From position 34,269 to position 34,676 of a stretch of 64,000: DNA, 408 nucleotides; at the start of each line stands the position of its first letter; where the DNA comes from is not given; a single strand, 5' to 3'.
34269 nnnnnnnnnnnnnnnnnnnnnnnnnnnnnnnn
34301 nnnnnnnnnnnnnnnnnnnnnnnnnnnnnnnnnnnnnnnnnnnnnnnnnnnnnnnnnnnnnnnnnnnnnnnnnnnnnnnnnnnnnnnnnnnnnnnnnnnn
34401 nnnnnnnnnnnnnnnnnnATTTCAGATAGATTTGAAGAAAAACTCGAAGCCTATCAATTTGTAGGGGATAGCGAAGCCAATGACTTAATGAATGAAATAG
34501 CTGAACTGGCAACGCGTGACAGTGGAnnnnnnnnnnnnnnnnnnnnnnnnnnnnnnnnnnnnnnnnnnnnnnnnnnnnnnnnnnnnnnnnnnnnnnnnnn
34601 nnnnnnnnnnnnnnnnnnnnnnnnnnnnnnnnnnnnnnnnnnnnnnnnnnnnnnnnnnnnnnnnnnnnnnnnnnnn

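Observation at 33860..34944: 1.1 kb AT-rich insertion bounded by 9-bp direct repeats, carrying two overlapping small ORFs (unknown + RelE/HigB-like)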

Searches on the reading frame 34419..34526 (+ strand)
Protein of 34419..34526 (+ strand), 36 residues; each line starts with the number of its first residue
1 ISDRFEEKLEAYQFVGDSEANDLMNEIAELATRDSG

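Call 85: search_solved_structures(query=A6, max_evalue=10, show_alignments=5)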
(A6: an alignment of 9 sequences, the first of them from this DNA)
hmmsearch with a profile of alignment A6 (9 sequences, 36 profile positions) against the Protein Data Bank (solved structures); distinct sequences matched with E-value up to 10: 14.
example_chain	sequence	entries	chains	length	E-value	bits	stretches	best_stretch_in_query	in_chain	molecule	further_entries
7rkc_A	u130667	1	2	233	6.5e-05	25.5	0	15-27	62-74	D_3_633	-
8tm9_A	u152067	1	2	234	6.7e-05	25.5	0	15-27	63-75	D_3_633_8x peptide bound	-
8tlp_A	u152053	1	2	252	9.8e-05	25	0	15-27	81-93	D_3_633_8x, no peptide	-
7unj_A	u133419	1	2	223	0.0048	19.6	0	16-27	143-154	SP1-ZnPPaM designed chlorophyll dimer protein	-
8f6r_A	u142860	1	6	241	0.0071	19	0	16-27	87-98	De novo designed oligomeric protein C6-79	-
6xss_A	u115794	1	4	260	0.012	18.2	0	16-27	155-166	C4_nat_HFuse-7900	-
5cwp_A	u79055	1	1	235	0.018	17.7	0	16-27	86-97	Designed helical repeat protein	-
6n4n_C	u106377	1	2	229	0.047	16.4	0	16-27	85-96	Rosetta-designed danoprevir/NS3a complex reader 2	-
9dd3_A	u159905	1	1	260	0.1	15.3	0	17-31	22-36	Designed allosteric facilitated dissociation switch AS5 H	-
9dd2_A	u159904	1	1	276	0.13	15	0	17-31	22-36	Designed allosteric facilitated dissociation switch AS5 H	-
9exz_A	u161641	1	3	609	0.19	14.4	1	19-33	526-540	DE NOVO PROTEIN P600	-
1ezw_A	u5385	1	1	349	0.3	13.8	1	6-19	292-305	COENZYME F420-DEPENDENT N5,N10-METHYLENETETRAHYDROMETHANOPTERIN REDUCTASE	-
6hpn_A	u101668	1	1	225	0.9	12.3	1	13-27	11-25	Antigen, P35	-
2d1c_A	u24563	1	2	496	1.4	11.7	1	15-28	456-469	Isocitrate dehydrogenase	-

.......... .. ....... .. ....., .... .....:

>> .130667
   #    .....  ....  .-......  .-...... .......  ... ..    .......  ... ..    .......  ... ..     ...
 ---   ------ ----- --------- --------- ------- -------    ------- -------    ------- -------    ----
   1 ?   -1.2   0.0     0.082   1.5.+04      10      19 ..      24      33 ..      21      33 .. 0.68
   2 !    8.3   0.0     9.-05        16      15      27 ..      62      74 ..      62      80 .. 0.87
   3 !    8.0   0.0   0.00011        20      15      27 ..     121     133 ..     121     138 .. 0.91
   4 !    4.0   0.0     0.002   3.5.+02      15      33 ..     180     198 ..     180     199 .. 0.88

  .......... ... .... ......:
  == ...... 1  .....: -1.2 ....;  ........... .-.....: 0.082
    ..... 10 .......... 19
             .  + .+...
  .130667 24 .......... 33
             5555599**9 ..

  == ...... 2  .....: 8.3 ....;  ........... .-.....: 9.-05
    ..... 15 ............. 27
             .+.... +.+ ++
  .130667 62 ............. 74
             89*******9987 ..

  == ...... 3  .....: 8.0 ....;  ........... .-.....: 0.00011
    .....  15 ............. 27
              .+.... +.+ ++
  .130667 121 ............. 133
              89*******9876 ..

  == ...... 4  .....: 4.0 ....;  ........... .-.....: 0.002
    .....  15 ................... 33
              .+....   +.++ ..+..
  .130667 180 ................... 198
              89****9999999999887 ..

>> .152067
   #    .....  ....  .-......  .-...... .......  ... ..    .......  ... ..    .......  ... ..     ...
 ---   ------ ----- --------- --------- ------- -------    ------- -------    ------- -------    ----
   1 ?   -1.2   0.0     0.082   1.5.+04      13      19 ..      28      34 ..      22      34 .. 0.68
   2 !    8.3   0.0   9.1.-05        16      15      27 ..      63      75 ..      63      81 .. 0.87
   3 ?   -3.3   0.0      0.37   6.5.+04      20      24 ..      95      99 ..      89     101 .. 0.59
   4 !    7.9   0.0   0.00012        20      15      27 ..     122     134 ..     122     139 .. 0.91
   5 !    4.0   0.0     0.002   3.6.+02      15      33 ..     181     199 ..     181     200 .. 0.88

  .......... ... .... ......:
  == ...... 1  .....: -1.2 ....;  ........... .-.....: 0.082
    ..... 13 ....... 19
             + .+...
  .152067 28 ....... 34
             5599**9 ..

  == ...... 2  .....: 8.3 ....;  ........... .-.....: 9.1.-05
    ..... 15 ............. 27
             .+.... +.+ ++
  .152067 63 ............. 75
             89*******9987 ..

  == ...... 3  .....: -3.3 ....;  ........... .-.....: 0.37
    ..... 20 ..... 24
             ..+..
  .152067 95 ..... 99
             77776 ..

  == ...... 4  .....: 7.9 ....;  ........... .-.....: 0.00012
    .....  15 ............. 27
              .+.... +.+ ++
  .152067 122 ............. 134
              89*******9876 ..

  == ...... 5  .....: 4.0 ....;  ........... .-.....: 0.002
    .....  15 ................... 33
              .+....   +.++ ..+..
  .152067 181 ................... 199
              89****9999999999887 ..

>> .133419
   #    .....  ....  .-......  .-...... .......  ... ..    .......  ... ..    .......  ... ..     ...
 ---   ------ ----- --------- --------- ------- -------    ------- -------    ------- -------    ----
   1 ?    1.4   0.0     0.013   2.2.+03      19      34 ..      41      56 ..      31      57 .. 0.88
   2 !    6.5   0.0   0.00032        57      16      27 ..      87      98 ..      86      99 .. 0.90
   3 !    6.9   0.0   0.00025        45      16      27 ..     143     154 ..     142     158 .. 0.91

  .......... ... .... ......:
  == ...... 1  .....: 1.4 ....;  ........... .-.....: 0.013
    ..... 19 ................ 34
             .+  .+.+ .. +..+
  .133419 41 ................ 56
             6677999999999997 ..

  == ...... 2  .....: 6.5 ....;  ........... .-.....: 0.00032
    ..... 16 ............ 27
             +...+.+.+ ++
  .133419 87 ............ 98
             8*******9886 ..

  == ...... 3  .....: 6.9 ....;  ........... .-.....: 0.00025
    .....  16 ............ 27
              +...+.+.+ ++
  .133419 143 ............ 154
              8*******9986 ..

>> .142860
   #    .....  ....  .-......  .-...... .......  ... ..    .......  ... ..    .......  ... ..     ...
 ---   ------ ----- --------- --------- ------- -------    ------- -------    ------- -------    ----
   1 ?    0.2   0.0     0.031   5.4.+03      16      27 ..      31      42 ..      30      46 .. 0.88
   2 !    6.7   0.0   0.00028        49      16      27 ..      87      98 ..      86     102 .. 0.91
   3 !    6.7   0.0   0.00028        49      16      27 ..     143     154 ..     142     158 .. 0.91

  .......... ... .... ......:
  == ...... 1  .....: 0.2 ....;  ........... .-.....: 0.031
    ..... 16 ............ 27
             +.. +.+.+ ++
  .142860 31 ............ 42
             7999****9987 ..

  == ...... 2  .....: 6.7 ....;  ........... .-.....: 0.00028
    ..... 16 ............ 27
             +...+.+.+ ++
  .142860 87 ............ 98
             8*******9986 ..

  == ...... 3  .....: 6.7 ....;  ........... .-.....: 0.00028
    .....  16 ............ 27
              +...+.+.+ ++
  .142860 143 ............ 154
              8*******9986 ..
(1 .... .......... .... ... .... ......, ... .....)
